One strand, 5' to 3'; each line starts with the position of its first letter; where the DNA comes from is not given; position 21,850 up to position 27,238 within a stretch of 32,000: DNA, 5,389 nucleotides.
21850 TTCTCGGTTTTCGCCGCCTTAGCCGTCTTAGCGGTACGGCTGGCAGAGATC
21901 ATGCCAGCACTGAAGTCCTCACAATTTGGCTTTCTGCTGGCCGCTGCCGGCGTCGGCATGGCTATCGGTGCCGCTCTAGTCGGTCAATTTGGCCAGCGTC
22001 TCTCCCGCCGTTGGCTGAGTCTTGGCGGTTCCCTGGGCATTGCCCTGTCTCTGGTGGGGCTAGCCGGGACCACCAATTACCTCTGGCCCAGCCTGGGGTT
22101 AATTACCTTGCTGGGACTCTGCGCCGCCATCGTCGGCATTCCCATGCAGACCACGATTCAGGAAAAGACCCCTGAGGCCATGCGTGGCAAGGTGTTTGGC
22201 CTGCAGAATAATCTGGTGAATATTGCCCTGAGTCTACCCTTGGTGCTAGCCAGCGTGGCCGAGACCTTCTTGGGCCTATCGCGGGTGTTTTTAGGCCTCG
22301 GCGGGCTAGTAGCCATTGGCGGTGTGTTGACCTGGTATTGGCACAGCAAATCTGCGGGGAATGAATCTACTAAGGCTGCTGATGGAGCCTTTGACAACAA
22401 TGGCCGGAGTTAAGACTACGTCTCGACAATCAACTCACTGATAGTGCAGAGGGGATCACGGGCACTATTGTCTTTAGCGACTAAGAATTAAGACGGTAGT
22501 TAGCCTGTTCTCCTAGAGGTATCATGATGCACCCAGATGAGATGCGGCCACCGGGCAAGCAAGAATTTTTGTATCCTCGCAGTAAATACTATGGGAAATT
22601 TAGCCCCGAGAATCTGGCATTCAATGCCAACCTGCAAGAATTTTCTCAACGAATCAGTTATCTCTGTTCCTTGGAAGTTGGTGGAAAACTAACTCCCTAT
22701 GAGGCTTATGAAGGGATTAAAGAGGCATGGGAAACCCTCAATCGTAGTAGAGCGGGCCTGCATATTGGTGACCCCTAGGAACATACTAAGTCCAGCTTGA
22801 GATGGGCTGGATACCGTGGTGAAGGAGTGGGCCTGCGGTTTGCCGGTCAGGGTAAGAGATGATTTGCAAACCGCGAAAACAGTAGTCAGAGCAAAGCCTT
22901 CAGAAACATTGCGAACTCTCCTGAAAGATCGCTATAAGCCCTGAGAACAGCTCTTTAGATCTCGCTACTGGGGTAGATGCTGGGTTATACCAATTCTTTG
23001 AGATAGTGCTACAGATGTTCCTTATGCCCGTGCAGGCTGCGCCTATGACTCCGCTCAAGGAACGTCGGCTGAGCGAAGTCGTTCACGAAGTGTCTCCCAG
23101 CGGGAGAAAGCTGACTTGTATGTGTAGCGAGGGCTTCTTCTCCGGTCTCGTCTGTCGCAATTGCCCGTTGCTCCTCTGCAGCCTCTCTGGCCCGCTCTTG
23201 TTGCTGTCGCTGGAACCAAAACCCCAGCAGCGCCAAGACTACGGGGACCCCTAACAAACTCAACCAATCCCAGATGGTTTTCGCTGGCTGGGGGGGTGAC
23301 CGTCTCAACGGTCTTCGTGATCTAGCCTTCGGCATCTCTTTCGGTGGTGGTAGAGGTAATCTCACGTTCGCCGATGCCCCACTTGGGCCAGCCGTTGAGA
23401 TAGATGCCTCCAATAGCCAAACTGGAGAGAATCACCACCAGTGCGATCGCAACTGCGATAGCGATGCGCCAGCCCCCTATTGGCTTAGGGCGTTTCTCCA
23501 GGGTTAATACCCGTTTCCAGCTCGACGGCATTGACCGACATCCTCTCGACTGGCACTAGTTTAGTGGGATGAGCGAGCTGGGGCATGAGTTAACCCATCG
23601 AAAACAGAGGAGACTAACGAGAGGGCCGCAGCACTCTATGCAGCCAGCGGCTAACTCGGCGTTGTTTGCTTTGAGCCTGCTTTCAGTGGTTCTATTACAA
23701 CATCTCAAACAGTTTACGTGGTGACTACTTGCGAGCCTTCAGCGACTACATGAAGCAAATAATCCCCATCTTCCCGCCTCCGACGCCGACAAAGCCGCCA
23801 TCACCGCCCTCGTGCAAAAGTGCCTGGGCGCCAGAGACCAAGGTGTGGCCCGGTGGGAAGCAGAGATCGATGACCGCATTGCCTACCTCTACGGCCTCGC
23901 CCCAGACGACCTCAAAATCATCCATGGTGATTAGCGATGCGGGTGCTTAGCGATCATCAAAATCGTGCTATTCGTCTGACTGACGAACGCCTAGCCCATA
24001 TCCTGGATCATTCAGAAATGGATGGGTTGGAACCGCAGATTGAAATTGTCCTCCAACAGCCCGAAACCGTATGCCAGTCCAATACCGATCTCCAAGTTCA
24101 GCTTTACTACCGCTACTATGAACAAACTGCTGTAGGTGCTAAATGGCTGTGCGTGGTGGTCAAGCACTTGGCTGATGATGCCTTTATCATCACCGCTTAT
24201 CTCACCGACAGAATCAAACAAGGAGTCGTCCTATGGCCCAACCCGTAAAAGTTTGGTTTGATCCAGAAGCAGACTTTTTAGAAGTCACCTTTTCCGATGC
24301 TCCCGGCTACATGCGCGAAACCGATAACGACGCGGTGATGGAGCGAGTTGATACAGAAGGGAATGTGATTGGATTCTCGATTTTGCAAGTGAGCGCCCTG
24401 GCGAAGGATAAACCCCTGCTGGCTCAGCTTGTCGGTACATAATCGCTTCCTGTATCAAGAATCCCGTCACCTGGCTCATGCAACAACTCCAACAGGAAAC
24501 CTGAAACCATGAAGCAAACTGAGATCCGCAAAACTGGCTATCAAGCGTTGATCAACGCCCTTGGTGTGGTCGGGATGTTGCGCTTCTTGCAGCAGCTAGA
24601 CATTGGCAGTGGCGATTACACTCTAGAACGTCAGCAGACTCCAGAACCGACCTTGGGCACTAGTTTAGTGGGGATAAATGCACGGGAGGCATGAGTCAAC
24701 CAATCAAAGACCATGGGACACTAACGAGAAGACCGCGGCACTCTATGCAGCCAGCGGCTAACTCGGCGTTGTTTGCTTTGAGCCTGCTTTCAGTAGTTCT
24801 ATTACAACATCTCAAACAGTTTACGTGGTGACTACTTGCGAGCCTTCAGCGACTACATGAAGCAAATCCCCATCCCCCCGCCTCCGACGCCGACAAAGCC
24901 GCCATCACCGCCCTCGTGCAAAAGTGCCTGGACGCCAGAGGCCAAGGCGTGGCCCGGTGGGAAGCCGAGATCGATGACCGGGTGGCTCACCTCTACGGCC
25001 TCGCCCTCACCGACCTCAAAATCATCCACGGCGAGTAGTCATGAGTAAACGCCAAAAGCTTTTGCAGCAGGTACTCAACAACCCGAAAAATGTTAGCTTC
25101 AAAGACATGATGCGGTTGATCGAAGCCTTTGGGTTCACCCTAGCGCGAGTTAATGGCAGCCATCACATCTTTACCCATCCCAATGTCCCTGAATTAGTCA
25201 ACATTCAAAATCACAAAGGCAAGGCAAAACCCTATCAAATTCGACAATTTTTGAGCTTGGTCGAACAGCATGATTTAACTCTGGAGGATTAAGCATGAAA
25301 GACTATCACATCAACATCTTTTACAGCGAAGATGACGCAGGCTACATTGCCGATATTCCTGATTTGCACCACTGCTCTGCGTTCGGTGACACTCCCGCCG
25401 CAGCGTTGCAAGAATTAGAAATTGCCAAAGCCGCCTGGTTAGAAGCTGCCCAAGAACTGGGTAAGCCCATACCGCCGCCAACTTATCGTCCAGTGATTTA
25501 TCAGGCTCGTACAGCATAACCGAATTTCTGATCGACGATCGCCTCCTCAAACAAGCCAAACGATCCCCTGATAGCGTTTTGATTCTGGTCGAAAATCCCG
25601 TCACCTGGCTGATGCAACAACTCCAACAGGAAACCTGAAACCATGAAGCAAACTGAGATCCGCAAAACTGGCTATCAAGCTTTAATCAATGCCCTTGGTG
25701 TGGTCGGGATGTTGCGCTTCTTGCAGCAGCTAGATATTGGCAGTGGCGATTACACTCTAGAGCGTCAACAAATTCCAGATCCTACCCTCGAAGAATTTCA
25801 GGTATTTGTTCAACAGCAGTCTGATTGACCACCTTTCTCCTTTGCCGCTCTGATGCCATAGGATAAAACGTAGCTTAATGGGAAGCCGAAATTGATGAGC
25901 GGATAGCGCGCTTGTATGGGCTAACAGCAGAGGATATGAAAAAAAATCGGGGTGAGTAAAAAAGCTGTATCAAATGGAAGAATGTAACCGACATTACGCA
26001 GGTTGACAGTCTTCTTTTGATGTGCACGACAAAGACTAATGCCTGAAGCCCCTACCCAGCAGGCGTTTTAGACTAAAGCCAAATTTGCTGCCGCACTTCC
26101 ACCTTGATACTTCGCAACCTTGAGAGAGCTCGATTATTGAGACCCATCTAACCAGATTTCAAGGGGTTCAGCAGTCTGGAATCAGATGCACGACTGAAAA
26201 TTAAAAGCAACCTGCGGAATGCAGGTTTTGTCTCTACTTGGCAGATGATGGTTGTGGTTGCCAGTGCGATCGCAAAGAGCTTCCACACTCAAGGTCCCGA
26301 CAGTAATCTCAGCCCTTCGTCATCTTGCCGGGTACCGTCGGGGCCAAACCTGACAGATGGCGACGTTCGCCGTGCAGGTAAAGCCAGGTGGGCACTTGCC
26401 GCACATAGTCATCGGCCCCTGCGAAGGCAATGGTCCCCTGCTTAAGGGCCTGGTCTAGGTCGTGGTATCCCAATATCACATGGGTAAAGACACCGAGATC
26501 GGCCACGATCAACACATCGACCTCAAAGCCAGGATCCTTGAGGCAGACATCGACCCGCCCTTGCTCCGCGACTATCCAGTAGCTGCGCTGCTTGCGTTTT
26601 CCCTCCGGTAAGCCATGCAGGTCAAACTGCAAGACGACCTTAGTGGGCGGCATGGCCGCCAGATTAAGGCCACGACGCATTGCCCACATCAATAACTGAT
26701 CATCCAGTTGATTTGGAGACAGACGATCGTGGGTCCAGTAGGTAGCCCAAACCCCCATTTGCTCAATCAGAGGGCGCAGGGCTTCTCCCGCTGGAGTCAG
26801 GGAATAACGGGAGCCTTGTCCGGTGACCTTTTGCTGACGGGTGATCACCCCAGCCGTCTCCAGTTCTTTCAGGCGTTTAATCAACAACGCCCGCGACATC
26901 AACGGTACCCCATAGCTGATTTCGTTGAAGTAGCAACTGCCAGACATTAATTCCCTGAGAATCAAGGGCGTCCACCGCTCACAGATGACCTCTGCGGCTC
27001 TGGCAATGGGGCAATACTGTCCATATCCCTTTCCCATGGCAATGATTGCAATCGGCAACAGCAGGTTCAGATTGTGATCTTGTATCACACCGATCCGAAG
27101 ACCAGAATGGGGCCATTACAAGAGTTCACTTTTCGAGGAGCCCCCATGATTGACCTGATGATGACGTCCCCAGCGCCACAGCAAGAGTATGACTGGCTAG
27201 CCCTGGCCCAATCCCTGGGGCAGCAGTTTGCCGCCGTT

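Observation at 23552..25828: Cassette-like array: the same two flanks (R1, R2) bracket two unrelated toxin-antitoxin pairs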

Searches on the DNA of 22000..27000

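Call 32: search_rna_families(source=window, start=22000, end=27000, threshold=evalue, max_evalue=1)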
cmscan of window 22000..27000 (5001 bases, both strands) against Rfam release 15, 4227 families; matches with E-value up to 1: 0.
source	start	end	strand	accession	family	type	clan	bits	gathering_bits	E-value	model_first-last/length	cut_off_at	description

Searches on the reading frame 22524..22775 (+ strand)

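Call 9: search_protein_families(library=pfam, max_evalue=1, proteins=[window:22524-22775:+])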
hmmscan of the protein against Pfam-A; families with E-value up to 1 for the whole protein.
window:22524-22775:+ (84 aa): 1 family
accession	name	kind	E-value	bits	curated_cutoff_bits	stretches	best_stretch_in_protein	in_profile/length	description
PF23856.1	DUF7219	-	7.4e-26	90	27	1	26-83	1-58/61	Family of unknown function (DUF7219)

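Call 10: search_protein_families(library=ncbifam, max_evalue=1, proteins=[window:22524-22775:+])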
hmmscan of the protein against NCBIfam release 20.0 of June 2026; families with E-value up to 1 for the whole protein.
window:22524-22775:+ (84 aa): 0 families

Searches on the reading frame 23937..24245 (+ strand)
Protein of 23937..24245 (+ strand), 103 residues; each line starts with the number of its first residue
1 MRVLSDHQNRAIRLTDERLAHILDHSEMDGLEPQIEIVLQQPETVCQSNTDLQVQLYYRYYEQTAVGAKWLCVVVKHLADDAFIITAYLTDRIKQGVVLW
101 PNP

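Call 9: search_protein_families(library=pfam, max_evalue=1, proteins=[window:23937-24245:+])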
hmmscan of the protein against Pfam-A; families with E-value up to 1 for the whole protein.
window:23937-24245:+ (103 aa): 2 families
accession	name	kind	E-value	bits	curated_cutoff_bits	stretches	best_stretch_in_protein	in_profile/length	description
PF18810.6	PBECR2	-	0.0023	18.6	27.1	1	3-99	16-118/120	phage-Barnase-EndoU-ColicinE5/D-RelE like nuclease2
PF14076.12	DUF4258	-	0.12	13.2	25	1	34-88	18-70/71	Domain of unknown function (DUF4258)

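Call 10: search_protein_families(library=ncbifam, max_evalue=1, proteins=[window:23937-24245:+])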
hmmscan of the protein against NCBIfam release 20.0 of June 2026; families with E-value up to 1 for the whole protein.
window:23937-24245:+ (103 aa): 0 families

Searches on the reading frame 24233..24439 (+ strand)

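Call 9: search_protein_families(library=pfam, max_evalue=1, proteins=[window:24233-24439:+])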
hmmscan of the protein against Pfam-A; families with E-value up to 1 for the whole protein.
window:24233-24439:+ (69 aa): 2 families
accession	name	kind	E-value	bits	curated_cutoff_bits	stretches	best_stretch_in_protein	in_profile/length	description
PF10049.14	DUF2283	-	3.6e-09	37.1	23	1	6-54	1-49/49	Protein of unknown function (DUF2283)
PF24084.1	DUF7369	-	0.27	11.4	27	1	29-48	9-28/61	Domain of unknown function (DUF7369)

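Call 10: search_protein_families(library=ncbifam, max_evalue=1, proteins=[window:24233-24439:+])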
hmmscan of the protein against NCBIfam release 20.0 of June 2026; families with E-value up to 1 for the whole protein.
window:24233-24439:+ (69 aa): 0 families

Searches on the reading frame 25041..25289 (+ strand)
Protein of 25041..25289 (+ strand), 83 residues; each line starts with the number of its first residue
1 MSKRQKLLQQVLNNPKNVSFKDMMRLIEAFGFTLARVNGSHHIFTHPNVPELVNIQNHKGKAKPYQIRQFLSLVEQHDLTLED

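Call 9: search_protein_families(library=pfam, max_evalue=1, proteins=[window:25041-25289:+])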
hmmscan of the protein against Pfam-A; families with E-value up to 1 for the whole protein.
window:25041-25289:+ (83 aa): 1 family
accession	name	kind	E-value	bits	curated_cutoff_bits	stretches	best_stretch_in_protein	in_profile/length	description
PF07927.17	HicA_toxin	-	5.7e-13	49.2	27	1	20-71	1-53/58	HicA toxin of bacterial toxin-antitoxin,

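Call 10: search_protein_families(library=ncbifam, max_evalue=1, proteins=[window:25041-25289:+])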
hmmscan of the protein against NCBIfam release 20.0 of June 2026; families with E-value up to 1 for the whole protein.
window:25041-25289:+ (83 aa): 1 family
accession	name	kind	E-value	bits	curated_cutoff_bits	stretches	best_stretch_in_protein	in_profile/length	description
TIGR03473.1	HpnK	hypoth_equivalog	0.12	11.5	232.6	1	25-53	115-143/283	hopanoid biosynthesis-associated protein HpnK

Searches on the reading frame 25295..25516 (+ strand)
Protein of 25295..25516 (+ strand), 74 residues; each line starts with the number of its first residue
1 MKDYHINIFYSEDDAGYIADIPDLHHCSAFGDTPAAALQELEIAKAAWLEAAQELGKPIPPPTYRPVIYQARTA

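Call 9: search_protein_families(library=pfam, max_evalue=1, proteins=[window:25295-25516:+])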
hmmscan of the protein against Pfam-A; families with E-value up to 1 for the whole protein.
window:25295-25516:+ (74 aa): 2 families
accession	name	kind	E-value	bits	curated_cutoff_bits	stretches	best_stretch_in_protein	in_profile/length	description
PF15919.11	HicB_lk_antitox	-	7e-05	23.4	27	1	4-63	1-59/123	HicB_like antitoxin of bacterial toxin-antitoxin system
PF21748.3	UPF0150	-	0.00012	22.4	27.3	1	11-60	15-64/64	UPF0150-like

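Call 10: search_protein_families(library=ncbifam, max_evalue=1, proteins=[window:25295-25516:+])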
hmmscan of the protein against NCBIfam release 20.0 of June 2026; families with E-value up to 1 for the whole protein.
window:25295-25516:+ (74 aa): 0 families

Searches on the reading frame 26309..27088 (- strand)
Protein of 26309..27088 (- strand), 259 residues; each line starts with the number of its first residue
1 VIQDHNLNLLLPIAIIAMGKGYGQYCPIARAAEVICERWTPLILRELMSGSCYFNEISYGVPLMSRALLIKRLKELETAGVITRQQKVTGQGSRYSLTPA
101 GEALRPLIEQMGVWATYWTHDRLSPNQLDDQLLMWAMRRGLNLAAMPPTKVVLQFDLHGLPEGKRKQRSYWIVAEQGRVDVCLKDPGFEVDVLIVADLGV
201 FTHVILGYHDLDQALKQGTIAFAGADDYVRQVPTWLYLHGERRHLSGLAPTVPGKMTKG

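Call 9: search_protein_families(library=pfam, max_evalue=1, proteins=[window:26309-27088:-])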
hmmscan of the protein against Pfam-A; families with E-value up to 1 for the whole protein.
window:26309-27088:- (259 aa): 4 families
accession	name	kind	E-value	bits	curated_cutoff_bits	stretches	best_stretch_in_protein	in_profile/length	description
PF01638.23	HxlR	-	6.9e-20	71.2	20.8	1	34-120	1-88/91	HxlR-like helix-turn-helix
PF02036.22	SCP2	-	0.00033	21.4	21.3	1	150-224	20-88/101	SCP-2 sterol transfer family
PF03551.20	PadR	-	0.044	14.2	27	1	58-103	23-71/75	Transcriptional regulator PadR-like family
PF11313.14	DUF3116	-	0.14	12.6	25.9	1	76-105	51-79/84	Protein of unknown function (DUF3116)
